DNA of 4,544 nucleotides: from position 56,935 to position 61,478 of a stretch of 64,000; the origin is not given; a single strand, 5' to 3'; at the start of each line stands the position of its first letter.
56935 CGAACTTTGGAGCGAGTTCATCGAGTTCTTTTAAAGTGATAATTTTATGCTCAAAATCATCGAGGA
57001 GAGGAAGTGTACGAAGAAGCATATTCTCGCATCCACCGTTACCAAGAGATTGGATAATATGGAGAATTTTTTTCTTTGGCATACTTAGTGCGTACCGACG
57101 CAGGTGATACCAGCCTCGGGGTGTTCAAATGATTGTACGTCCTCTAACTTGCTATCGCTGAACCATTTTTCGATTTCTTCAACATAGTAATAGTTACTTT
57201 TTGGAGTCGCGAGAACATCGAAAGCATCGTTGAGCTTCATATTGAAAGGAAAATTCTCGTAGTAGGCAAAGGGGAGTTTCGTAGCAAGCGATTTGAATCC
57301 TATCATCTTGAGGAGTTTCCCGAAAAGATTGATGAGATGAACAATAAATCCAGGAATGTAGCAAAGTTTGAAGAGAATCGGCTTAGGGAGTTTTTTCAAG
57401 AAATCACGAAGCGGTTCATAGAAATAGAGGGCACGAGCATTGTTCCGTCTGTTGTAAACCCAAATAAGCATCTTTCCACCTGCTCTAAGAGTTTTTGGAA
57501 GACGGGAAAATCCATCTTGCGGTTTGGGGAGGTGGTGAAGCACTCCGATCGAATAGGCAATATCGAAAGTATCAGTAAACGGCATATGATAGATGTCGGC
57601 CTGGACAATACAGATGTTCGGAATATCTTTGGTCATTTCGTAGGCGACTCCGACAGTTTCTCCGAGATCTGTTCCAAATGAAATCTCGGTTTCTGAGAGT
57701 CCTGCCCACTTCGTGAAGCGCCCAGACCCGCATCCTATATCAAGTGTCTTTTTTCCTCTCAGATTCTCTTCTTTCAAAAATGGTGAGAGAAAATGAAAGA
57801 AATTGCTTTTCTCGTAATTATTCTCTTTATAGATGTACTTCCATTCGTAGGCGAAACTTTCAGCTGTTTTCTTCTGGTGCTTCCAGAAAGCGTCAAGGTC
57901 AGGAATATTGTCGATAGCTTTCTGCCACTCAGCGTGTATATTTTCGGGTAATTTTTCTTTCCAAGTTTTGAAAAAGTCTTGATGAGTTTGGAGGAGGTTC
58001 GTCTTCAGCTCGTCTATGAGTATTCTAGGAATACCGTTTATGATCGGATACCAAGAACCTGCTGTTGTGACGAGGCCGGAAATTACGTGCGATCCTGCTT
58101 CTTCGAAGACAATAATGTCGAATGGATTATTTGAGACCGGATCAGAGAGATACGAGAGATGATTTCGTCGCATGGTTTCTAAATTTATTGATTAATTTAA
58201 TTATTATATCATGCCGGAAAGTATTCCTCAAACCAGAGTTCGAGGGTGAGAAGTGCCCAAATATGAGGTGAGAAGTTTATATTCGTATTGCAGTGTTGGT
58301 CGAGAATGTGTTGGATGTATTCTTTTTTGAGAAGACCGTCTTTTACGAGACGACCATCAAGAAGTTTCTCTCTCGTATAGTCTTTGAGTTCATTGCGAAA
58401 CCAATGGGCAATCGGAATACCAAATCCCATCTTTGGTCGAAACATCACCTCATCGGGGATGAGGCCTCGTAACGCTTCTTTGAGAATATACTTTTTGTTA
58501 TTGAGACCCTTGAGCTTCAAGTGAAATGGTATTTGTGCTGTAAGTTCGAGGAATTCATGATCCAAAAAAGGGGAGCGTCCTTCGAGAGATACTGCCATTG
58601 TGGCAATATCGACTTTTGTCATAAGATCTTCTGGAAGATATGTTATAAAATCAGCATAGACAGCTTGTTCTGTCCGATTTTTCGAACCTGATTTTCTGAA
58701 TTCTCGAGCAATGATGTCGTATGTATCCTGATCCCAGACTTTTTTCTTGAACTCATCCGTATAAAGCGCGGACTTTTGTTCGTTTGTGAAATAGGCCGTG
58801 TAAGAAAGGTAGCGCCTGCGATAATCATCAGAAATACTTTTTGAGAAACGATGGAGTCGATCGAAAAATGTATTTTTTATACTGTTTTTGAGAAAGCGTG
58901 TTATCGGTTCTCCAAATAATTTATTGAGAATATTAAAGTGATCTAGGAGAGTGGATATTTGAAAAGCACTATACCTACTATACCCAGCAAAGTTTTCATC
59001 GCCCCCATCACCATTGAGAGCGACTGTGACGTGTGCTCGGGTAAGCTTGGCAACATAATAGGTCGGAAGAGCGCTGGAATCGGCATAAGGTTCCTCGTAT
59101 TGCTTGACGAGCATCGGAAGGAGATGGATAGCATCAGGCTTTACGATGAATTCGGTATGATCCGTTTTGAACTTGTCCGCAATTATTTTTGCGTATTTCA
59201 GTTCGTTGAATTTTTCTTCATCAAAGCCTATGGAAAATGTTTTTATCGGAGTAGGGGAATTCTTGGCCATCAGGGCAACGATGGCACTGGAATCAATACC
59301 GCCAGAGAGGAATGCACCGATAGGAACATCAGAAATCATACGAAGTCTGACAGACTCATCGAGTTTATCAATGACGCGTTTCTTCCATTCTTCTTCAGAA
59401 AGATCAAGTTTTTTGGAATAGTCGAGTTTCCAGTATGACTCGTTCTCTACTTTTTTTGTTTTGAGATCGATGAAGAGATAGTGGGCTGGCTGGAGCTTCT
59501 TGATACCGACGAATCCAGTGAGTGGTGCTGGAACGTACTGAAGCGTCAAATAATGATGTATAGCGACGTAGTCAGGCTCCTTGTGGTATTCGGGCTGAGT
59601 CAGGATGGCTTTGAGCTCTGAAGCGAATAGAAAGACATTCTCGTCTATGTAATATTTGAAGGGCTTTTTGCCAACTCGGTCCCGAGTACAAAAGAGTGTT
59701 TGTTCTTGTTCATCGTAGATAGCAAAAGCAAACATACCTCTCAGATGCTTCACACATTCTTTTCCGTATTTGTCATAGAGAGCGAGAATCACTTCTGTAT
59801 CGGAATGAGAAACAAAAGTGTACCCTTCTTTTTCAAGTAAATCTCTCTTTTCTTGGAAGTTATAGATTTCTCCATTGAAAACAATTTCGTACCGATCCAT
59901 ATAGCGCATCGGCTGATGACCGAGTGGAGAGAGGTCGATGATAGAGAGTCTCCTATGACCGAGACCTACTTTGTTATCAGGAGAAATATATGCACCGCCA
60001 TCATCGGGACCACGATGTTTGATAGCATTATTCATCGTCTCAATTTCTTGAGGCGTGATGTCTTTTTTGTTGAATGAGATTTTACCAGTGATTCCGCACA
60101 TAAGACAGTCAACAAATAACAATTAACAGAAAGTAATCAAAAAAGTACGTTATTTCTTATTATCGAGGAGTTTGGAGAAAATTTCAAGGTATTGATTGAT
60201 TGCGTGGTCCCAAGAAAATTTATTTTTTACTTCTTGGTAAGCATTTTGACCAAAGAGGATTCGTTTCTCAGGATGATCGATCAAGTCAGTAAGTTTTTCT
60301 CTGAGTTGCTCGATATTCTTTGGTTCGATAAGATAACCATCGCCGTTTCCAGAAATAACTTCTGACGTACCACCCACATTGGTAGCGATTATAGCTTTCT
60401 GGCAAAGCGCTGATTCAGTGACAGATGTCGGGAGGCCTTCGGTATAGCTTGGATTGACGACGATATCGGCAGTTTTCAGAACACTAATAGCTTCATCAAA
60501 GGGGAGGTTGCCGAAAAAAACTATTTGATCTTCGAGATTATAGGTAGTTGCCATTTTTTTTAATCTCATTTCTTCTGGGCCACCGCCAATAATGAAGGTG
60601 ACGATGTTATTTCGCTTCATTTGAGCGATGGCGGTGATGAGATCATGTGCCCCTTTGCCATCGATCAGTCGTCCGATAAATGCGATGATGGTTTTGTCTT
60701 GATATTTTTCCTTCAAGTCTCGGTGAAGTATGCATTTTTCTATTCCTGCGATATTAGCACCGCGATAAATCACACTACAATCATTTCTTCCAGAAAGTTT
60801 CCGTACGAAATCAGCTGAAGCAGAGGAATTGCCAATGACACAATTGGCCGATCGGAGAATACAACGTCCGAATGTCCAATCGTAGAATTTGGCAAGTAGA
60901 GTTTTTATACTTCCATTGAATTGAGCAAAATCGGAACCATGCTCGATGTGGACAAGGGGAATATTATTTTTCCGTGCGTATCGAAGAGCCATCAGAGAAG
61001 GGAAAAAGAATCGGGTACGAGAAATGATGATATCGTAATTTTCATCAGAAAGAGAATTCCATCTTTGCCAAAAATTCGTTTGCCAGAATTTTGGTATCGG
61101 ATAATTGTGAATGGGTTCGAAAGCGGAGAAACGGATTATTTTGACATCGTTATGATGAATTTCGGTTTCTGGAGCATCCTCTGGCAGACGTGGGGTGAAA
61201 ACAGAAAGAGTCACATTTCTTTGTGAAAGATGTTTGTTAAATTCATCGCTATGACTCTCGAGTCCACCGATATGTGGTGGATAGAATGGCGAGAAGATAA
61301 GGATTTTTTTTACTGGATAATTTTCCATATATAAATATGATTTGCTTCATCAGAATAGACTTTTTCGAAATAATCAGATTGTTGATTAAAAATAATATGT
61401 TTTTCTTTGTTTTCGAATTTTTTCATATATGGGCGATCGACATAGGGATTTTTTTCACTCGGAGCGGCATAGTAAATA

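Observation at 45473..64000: Glycan biosynthesis cluster unusually rich in methyltransferases, with an AsnB-like amidotransferase and a fused nucleotidyltransferase-kinase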

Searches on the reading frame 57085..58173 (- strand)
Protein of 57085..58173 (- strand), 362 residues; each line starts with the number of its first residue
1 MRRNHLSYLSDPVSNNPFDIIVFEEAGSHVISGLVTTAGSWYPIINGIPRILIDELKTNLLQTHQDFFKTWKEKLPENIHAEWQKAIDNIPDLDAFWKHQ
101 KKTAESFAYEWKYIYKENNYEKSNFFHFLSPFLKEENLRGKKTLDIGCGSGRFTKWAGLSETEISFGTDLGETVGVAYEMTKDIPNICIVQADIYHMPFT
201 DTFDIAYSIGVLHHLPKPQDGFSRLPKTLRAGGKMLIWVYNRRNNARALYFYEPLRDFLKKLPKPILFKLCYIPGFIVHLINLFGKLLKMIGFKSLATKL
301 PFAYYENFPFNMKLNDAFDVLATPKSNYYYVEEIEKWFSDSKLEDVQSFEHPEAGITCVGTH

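Call 8: search_protein_families(library=pfam, proteins=[window:57085-58173:-], max_evalue=0.01)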
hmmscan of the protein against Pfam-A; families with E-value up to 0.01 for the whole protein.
window:57085-58173:- (362 aa): 7 families
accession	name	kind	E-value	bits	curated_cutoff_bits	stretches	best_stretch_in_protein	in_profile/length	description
PF08241.18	Methyltransf_11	-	2e-14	54.4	21.2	1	144-237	1-95/95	Methyltransferase domain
PF13649.12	Methyltransf_25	-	2.5e-10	41.4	27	1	144-233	2-97/97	Methyltransferase domain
PF08242.18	Methyltransf_12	-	7.6e-10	39.8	30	1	144-234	1-97/98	Methyltransferase domain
PF08003.17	Methyltransf_9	-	1.5e-09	37.7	23.8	1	137-237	113-217/315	Protein of unknown function (DUF1698)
PF13489.12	Methyltransf_23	-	2.2e-09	37.7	27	1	127-243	11-122/164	Methyltransferase domain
PF13847.12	Methyltransf_31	-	2.3e-08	34.3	27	1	140-241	4-113/145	Methyltransferase domain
PF05401.17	NodS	-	0.0087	16.4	24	0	119-215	25-119/201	Nodulation protein S (NodS)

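Call 10: search_protein_families(library=ncbifam, proteins=[window:57085-58173:-], max_evalue=0.001)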
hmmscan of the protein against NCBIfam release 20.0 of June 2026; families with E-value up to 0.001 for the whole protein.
window:57085-58173:- (362 aa): 12 families
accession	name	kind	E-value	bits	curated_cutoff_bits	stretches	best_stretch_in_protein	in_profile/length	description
TIGR00452.1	TIGR00452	equivalog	4.6e-11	42.1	275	1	136-236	114-218/316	tRNA 5-methoxyuridine(34)/uridine 5-oxyacetic acid(34) synthase CmoB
NF011650.0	PRK15068.1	equivalog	4.8e-11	42.1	209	1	136-237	119-225/324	tRNA 5-methoxyuridine(34)/uridine 5-oxyacetic acid(34) synthase CmoB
TIGR02072.1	BioC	equivalog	4.6e-08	33.1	184.95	1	129-236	23-131/244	malonyl-ACP O-methyltransferase BioC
TIGR01983.1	UbiG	equivalog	5e-07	29.2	102.95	1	124-247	45-161/228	bifunctional 2-polyprenyl-6-hydroxyphenol methylase/3-demethylubiquinol 3-O-methyltransferase UbiG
NF045823.1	PthPhpthDimycoMt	equivalog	3.3e-05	23.2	300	1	136-237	63-166/256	phthiotriol/phenolphthiotriol dimycocerosates methyltransferase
NF038101.1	Trm112_arch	equivalog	3.7e-05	23.8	77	0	1-55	1-57/59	methytransferase partner Trm112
NF045667.1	MTase_DVU1556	equivalog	3.9e-05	23.2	155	1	140-242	23-125/213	DVU_1556 family methyltransferase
NF045825.1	FAmtase_mtf2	equivalog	7.1e-05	22.1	400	1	137-237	56-158/248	fatty-acid O-methyltransferase Mtf2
NF041536.1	ArsM_DUF2284_UU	exception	9.1e-05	21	575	1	71-237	9-180/459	arsenite methyltransferase/DUF2284 domain selenoprotein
NF041537.1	ArsM_AhpD_UU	exception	0.00083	18.2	510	0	130-237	67-180/345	arsenite methyltransferase/AhpD domain selenoprotein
NF002463.0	PRK01683.1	equivalog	0.00088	18.9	297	0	140-237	32-128/258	trans-aconitate 2-methyltransferase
NF001244.0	PRK00216.1-5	equivalog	0.0009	18.6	216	0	137-245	46-161/236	bifunctional demethylmenaquinone methyltransferase/2-methoxy-6-polyprenyl-1,4-benzoquinol methylase UbiE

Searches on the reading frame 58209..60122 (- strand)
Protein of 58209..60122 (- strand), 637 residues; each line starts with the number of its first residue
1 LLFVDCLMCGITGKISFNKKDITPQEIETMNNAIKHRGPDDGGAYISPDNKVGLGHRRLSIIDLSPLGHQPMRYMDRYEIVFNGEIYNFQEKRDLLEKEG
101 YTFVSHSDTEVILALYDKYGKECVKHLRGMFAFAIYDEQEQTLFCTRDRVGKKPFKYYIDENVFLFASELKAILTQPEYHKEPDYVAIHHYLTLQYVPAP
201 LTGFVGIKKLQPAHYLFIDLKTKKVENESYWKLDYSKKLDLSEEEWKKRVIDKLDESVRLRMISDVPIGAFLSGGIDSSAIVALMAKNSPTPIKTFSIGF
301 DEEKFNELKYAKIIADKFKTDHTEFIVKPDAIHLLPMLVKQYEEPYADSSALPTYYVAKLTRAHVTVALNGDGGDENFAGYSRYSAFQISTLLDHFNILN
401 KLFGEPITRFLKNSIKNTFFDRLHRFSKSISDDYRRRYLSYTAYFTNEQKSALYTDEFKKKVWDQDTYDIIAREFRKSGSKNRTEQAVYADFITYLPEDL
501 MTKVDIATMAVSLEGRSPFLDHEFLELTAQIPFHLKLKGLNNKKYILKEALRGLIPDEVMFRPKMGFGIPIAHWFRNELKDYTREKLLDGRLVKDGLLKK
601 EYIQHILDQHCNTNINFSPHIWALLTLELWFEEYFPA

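Call 8: search_protein_families(library=pfam, proteins=[window:58209-60122:-], max_evalue=0.01)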
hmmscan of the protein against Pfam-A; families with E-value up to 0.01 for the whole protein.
window:58209-60122:- (637 aa): 5 families
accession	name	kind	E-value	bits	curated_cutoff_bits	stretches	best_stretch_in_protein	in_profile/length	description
PF00733.27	Asn_synthase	-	4.9e-102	342.6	21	1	251-632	3-354/354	Asparagine synthase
PF13537.11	GATase_7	-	3.7e-44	150.1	25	1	56-174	1-122/123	Glutamine amidotransferase domain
PF13522.11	GATase_6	-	4.2e-41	140.5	27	1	41-169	3-130/130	Glutamine amidotransferase domain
PF12481.13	DUF3700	-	8.1e-06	25.9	27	1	121-173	123-175/228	Aluminium induced protein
PF06508.19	QueC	-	0.0013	18.7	22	1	271-328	5-61/210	Queuosine biosynthesis protein QueC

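Call 10: search_protein_families(library=ncbifam, proteins=[window:58209-60122:-], max_evalue=0.001)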
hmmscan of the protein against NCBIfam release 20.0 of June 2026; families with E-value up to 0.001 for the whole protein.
window:58209-60122:- (637 aa): 9 families
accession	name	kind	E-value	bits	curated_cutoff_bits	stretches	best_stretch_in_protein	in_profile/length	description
TIGR03108.1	eps_aminotran_1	hypoth_equivalog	2.3e-190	634.4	816.9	1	8-631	1-625/628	XrtA/PEP-CTERM system amidotransferase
TIGR01536.1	asn_synth_AEB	equivalog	4.1e-149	497.9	267.1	1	9-567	1-517/517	asparagine synthase (glutamine-hydrolyzing)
TIGR03104.1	trio_amidotrans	equivalog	5.8e-143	477.2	570.1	2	8-389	1-388/589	N-acetylglutaminylglutamine amidotransferase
NF006949.0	PRK09431.1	equivalog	6.1e-88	295.7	499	3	8-177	1-169/554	asparagine synthase B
NF033535.1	lass_lactam_cya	exception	1.5e-75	255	525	2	8-377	1-375/668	lasso peptide isopeptide bond-forming cyclase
NF033561.1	macrolact_Ik_Al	subfamily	9.1e-17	60.9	300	1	199-631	150-555/561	albusnodin/ikarugamycin family macrolactam cyclase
NF001484.0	PRK00331.1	subfamily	5e-11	41.7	381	1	74-176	91-201/601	isomerizing glutamine--fructose-6-phosphate transaminase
TIGR01135.1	glmS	equivalog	1.1e-10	40.7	418.05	1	76-176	92-200/607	glutamine--fructose-6-phosphate transaminase (isomerizing)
TIGR01134.1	purF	equivalog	1.1e-08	34.9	350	1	51-178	65-204/432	amidophosphoribosyltransferase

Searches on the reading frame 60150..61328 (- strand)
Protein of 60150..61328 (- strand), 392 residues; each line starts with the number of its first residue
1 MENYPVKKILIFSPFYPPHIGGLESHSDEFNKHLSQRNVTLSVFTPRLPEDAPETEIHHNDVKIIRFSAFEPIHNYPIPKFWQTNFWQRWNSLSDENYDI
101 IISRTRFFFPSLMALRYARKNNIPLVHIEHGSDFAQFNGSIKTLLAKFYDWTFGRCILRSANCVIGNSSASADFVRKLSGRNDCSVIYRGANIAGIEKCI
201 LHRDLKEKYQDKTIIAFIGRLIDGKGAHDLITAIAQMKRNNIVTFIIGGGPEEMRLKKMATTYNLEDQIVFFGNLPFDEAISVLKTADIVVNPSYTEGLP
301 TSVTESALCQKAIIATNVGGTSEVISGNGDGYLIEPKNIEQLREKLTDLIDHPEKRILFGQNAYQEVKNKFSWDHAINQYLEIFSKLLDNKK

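Call 8: search_protein_families(library=pfam, proteins=[window:60150-61328:-], max_evalue=0.01)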
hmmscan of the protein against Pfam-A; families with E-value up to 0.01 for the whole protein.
window:60150-61328:- (392 aa): 5 families
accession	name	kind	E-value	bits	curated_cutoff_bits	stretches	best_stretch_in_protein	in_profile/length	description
PF00534.26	Glycos_transf_1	-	1.2e-39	136.1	26.4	1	206-365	9-171/172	Glycosyl transferases group 1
PF13692.12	Glyco_trans_1_4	-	1.1e-27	97.5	27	1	213-351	2-141/142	Glycosyl transferases group 1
PF13439.12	Glyco_transf_4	-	1.2e-20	74.6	28.5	1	20-193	1-168/170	Glycosyltransferase Family 4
PF13579.12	Glyco_trans_4_4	-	9.1e-11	42.8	29.7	1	21-182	1-149/158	Glycosyl transferase 4-like domain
PF13524.12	Glyco_trans_1_2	-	3.4e-08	34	25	1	235-381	7-143/144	Glycosyl transferase-like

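Call 10: search_protein_families(library=ncbifam, proteins=[window:60150-61328:-], max_evalue=0.001)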
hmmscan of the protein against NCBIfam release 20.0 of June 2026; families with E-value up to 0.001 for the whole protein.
window:60150-61328:- (392 aa): 44 families (the best 25 are shown)
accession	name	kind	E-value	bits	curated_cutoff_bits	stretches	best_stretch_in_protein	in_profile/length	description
NF047684.1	TeichurnBiosyTuaC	equivalog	7.4e-31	107.4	550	1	106-387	115-389/391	teichuronic acid biosynthesis protein TuaC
TIGR03088.1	stp2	hypoth_equivalog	3.1e-26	92.3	409.05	1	207-388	189-374/374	TIGR03088 family PEP-CTERM/XrtA system glycosyltransferase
TIGR03999.1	thiol_BshA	equivalog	1.1e-25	90.4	273.7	1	156-388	141-374/375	N-acetyl-alpha-D-glucosaminyl L-malate synthase BshA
TIGR03449.1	mycothiol_MshA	equivalog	3.8e-25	88.7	462.5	1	21-388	21-404/406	D-inositol-3-phosphate glycosyltransferase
TIGR04063.1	stp3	hypoth_equivalog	3.9e-24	85.3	442.05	1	112-388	106-396/397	TIGR04063 family PEP-CTERM/XrtA system glycosyltransferase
NF041876.1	EPS_EpsE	equivalog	5.1e-23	82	400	1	212-374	214-383/389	exopolysaccharide biosynthesis GT4 family glycosyltransferase EpsE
TIGR02149.1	glgA_Coryne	subfamily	1.1e-19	70.8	302.4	1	158-387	142-390/391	glycogen synthase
NF050063.1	ProtGlycPglJ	equivalog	1.6e-18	67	500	1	146-369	130-349/363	N-acetylgalactosamine-N,N'-diacetylbacillosaminyl-diphospho-undecaprenol 4-alpha-N-acetylgalactosaminyltransferase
NF046085.1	XrtY_assoc_Gly1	equivalog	1.8e-17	63.3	400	1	109-388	110-385/387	XrtY-associated glycosyltransferase XYAG1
NF038298.1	EPS_HpsO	equivalog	4.3e-17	62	575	1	207-387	193-387/388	hormogonium polysaccharide biosynthesis glycosyltransferase HpsO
NF038295.1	EPS_HpsP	equivalog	4.7e-17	62.1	550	1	88-387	83-387/388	hormogonium polysaccharide biosynthesis glycosyltransferase HpsP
NF038229.1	Glyco4_Geo_Pelo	equivalog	5.7e-17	61.7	400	1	223-388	172-337/338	GPMC system family 4 glycosyltransferase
NF047880.1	glyco_SdgA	exception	6.8e-16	57.9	800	1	120-379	236-482/488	serine-aspartate repeat adhesin O-glycosyltransferase SdgA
NF050056.1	ProtGlycPglH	equivalog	3.3e-15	56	600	1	199-386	166-352/354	GalNAc-alpha-(1->4)-GalNAc-alpha-(1->3)-diNAcBac-PP-undecaprenol alpha-1,4-N-acetyl-D-galactosaminyltransferase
TIGR04005.1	wcaL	equivalog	6.1e-14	51.7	537.6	1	201-381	212-399/406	colanic acid biosynthesis glycosyltransferase WcaL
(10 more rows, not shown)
